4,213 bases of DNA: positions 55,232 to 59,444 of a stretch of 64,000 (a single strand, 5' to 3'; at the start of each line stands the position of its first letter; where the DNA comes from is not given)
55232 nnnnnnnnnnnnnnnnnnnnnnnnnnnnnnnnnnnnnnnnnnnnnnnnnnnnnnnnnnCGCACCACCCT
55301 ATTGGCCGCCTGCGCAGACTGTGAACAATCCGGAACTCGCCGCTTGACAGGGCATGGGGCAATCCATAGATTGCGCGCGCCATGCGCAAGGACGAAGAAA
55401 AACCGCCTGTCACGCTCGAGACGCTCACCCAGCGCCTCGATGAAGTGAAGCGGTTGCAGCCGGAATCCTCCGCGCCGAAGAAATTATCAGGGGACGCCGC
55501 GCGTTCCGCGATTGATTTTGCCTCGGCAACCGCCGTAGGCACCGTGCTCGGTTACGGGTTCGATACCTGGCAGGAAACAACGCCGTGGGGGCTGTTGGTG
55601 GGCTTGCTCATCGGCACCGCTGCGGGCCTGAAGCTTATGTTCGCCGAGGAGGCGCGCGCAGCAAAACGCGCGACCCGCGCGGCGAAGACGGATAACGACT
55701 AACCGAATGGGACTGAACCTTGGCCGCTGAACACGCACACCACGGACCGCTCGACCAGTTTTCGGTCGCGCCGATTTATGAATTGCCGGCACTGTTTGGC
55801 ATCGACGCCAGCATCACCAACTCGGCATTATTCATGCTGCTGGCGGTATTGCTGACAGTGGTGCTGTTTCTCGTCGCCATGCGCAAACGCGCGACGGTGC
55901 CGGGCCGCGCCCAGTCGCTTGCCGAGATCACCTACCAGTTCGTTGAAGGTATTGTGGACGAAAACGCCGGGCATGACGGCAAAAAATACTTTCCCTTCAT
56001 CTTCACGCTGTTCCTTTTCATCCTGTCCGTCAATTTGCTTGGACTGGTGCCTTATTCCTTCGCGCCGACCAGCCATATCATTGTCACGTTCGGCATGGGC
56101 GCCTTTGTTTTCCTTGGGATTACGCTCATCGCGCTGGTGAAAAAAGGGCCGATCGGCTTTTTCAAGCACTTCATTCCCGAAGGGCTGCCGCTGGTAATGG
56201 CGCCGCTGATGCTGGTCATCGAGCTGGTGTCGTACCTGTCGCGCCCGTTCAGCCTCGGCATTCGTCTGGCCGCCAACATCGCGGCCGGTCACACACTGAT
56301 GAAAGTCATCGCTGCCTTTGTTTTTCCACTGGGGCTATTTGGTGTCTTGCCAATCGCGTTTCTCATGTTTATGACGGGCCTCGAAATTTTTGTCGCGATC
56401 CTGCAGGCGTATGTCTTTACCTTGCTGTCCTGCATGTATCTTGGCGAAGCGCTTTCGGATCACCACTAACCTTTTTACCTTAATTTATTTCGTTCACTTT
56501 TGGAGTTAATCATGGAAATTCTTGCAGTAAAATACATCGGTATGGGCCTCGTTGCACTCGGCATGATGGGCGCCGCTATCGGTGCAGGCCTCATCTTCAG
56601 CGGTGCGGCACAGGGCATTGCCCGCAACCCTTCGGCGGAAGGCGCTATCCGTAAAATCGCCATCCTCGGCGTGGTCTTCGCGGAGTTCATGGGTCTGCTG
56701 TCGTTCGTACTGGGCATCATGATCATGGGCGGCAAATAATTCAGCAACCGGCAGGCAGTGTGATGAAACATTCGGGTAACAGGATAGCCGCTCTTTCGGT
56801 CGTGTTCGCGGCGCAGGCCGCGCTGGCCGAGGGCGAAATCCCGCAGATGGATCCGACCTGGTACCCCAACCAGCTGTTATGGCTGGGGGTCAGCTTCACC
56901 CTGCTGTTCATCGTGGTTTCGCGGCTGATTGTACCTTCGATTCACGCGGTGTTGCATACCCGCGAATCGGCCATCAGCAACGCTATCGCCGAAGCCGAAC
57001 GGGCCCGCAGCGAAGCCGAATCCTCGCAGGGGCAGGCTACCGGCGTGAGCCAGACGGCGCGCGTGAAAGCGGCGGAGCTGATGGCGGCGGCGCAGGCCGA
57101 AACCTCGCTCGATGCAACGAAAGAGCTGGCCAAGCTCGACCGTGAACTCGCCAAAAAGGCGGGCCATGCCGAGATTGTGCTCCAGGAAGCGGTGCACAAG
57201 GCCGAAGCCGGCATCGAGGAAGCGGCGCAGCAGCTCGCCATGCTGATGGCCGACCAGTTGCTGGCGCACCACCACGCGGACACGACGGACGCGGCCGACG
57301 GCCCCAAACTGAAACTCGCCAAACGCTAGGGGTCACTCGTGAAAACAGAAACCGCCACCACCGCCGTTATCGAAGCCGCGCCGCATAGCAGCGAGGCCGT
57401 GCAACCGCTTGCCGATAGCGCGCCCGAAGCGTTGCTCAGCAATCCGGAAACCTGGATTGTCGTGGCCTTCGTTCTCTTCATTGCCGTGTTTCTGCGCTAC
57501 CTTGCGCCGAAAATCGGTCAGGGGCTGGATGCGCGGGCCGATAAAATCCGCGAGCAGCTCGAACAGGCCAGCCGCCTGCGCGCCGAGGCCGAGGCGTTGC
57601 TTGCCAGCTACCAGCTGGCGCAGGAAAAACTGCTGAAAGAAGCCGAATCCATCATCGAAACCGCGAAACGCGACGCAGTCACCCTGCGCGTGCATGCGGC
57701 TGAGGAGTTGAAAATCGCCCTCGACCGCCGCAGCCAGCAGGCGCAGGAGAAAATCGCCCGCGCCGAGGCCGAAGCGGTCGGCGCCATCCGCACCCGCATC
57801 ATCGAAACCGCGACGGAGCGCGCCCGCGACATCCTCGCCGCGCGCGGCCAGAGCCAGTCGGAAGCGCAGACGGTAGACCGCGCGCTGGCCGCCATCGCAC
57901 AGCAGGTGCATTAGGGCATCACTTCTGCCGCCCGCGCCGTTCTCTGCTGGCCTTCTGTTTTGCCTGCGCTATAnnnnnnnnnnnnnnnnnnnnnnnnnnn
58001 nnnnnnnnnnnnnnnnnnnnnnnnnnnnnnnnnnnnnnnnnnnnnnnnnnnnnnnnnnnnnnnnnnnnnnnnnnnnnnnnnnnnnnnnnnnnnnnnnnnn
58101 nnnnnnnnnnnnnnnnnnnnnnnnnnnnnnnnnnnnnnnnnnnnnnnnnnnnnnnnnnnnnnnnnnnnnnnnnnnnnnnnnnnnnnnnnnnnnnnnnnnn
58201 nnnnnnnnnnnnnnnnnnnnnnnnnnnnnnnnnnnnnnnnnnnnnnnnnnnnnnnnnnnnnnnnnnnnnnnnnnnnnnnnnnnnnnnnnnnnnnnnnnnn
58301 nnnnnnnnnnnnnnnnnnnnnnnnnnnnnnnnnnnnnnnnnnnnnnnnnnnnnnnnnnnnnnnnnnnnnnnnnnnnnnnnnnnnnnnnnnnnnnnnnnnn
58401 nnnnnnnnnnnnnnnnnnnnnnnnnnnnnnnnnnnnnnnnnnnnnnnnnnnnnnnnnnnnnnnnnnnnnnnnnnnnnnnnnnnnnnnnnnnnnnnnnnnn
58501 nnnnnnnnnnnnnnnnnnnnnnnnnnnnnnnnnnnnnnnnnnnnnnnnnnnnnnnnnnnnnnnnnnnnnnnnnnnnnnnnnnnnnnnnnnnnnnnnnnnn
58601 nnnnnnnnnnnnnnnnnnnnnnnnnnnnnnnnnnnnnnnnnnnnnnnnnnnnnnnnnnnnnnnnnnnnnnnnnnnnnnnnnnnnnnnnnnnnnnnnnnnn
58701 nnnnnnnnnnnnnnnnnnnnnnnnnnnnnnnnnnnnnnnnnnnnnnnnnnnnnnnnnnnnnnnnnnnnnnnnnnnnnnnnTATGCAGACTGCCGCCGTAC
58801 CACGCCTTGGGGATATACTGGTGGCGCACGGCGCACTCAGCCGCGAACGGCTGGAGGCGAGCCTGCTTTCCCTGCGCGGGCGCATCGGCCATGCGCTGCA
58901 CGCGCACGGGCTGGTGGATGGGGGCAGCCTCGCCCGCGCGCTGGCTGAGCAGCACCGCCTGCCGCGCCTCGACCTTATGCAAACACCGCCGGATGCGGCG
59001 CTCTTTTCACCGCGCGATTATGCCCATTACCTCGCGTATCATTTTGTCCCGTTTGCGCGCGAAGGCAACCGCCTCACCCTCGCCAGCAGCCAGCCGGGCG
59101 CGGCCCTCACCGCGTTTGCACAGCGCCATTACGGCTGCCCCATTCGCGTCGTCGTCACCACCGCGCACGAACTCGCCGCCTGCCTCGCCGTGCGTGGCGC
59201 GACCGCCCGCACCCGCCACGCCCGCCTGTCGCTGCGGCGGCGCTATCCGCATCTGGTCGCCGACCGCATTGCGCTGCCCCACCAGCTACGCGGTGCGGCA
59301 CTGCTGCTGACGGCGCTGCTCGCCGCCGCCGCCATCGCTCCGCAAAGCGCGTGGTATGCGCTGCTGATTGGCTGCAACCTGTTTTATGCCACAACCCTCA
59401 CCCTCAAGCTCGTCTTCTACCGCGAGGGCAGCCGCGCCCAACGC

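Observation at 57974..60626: Outer-membrane barrel + MshEN-domain GT2 synthase: candidate c-di-GMP-gated exopolysaccharide secretion pair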

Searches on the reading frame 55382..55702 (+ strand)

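Call 3: search_protein_families(library=pfam, proteins=[window:55382-55702:+], max_evalue=0.01)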
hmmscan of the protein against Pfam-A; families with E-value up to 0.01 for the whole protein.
window:55382-55702:+ (106 aa): 1 family
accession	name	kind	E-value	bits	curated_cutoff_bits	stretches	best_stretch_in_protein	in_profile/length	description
PF09527.15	ATPase_gene1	-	1.1e-11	45.1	26.6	1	41-87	6-52/54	Putative F0F1-ATPase subunit Ca2+/Mg2+ transporter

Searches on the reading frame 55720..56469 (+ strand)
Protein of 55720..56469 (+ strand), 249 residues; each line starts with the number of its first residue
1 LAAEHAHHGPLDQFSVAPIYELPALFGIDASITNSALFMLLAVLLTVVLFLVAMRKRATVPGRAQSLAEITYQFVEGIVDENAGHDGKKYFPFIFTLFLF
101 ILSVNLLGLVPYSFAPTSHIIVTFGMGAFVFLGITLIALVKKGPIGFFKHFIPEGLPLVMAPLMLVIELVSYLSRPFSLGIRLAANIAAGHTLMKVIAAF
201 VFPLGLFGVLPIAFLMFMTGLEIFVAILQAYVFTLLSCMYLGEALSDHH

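Call 3: search_protein_families(library=pfam, proteins=[window:55720-56469:+], max_evalue=0.01)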
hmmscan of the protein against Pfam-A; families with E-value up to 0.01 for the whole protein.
window:55720-56469:+ (249 aa): 1 family
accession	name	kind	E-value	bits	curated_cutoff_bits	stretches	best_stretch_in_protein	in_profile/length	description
PF00119.25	ATP-synt_A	-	1e-64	218.8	33.9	1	37-241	2-216/217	ATP synthase A chain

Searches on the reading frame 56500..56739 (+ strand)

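Call 3: search_protein_families(library=pfam, proteins=[window:56500-56739:+], max_evalue=0.01)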
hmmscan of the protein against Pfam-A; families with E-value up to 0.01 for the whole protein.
window:56500-56739:+ (79 aa): 1 family
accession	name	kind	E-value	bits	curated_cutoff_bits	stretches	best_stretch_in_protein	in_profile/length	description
PF00137.26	ATP-synt_C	-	1.6e-09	38.3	24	1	13-75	1-60/60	ATP synthase subunit C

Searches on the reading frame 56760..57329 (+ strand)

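Call 3: search_protein_families(library=pfam, proteins=[window:56760-57329:+], max_evalue=0.01)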
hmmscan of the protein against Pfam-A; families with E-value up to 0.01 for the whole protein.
window:56760-57329:+ (189 aa): 3 families
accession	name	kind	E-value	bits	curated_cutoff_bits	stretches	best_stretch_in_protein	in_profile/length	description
PF00430.23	ATP-synt_B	-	5.2e-12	46.4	28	1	39-168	2-131/132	ATP synthase B/B' CF(0)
PF02326.20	YMF19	-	7.6e-07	30.3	22.6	1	28-94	1-66/84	Plant ATP synthase F0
PF05933.18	Fun_ATP-synt_8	-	0.0064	17.1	26.1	1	28-68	2-42/48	Fungal ATP synthase protein 8 (A6L)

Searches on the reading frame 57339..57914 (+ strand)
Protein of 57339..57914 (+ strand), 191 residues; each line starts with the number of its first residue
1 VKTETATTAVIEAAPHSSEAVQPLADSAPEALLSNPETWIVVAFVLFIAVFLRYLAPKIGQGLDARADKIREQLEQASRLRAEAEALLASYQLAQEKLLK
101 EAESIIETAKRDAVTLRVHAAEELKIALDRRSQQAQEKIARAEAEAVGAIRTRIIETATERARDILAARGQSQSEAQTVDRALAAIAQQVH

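Call 3: search_protein_families(library=pfam, proteins=[window:57339-57914:+], max_evalue=0.01)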
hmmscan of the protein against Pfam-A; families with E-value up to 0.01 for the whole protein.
window:57339-57914:+ (191 aa): 2 families
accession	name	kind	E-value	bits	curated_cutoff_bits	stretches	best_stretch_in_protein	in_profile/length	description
PF00430.23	ATP-synt_B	-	3.5e-19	69.6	28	1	39-166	4-131/132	ATP synthase B/B' CF(0)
PF05405.19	Mt_ATP-synt_B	-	2.6e-10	40.6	21.7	1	33-186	12-162/163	Mitochondrial ATP synthase B chain precursor (ATP-synt_B)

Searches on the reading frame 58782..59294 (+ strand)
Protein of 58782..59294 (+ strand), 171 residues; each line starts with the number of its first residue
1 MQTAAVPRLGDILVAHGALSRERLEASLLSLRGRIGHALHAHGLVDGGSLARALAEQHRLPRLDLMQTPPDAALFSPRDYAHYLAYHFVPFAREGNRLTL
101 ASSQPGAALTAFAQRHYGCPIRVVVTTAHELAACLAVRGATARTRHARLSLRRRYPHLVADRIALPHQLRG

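Call 19: search_solved_structures(query=window:58782-59294:+, max_evalue=1, show_alignments=4)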
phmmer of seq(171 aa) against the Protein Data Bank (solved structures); distinct sequences matched with E-value up to 1: 13.
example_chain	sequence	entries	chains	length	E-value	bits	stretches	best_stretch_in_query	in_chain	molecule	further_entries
6f8l_G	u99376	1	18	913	2.4e-11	47.1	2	8-109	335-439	Type IV pilus assembly protein PilF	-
5htl_A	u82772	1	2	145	1.3e-05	28.4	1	7-107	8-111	MSHA biogenesis protein MshE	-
6ejf_G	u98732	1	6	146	1.3e-05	28.4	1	8-109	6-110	Type IV pilus assembly protein PilF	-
5zfr_A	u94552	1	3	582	5.2e-05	26.5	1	6-110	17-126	Type IV pilus biogenesis ATPase PilB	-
6olj_C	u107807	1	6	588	6.6e-05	26.1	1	7-127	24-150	Type IV pilus biogenesis ATPase PilB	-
5tsg_B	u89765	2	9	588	6.9e-05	26.1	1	7-127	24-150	Type IV pilus biogenesis ATPase PilB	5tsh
8pfa_A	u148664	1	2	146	0.0012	22.1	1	8-105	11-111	c-di-GMP binding domain of the ATPase enzyme PilF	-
6ejf_J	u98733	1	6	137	0.0022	21.1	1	8-105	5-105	Type IV pilus assembly protein PilF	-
8pdk_A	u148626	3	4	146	0.0025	21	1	8-105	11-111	c-di-GMP binding domain of the ATPase enzyme PilF | ATP-binding motif-containing protein pilF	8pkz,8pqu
9gl5_A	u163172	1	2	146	0.003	20.7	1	8-105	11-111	ATP-binding motif-containing protein pilF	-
8pe0_A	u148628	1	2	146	0.0053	19.9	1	9-105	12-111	c-di-GMP binding domain of the ATPase enzyme PilF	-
9glg_A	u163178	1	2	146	0.0066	19.6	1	8-105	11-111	ATP-binding motif-containing protein pilF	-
3jc8_Ba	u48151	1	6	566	0.075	16.2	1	8-108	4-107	Type IV-A pilus assembly ATPase PilB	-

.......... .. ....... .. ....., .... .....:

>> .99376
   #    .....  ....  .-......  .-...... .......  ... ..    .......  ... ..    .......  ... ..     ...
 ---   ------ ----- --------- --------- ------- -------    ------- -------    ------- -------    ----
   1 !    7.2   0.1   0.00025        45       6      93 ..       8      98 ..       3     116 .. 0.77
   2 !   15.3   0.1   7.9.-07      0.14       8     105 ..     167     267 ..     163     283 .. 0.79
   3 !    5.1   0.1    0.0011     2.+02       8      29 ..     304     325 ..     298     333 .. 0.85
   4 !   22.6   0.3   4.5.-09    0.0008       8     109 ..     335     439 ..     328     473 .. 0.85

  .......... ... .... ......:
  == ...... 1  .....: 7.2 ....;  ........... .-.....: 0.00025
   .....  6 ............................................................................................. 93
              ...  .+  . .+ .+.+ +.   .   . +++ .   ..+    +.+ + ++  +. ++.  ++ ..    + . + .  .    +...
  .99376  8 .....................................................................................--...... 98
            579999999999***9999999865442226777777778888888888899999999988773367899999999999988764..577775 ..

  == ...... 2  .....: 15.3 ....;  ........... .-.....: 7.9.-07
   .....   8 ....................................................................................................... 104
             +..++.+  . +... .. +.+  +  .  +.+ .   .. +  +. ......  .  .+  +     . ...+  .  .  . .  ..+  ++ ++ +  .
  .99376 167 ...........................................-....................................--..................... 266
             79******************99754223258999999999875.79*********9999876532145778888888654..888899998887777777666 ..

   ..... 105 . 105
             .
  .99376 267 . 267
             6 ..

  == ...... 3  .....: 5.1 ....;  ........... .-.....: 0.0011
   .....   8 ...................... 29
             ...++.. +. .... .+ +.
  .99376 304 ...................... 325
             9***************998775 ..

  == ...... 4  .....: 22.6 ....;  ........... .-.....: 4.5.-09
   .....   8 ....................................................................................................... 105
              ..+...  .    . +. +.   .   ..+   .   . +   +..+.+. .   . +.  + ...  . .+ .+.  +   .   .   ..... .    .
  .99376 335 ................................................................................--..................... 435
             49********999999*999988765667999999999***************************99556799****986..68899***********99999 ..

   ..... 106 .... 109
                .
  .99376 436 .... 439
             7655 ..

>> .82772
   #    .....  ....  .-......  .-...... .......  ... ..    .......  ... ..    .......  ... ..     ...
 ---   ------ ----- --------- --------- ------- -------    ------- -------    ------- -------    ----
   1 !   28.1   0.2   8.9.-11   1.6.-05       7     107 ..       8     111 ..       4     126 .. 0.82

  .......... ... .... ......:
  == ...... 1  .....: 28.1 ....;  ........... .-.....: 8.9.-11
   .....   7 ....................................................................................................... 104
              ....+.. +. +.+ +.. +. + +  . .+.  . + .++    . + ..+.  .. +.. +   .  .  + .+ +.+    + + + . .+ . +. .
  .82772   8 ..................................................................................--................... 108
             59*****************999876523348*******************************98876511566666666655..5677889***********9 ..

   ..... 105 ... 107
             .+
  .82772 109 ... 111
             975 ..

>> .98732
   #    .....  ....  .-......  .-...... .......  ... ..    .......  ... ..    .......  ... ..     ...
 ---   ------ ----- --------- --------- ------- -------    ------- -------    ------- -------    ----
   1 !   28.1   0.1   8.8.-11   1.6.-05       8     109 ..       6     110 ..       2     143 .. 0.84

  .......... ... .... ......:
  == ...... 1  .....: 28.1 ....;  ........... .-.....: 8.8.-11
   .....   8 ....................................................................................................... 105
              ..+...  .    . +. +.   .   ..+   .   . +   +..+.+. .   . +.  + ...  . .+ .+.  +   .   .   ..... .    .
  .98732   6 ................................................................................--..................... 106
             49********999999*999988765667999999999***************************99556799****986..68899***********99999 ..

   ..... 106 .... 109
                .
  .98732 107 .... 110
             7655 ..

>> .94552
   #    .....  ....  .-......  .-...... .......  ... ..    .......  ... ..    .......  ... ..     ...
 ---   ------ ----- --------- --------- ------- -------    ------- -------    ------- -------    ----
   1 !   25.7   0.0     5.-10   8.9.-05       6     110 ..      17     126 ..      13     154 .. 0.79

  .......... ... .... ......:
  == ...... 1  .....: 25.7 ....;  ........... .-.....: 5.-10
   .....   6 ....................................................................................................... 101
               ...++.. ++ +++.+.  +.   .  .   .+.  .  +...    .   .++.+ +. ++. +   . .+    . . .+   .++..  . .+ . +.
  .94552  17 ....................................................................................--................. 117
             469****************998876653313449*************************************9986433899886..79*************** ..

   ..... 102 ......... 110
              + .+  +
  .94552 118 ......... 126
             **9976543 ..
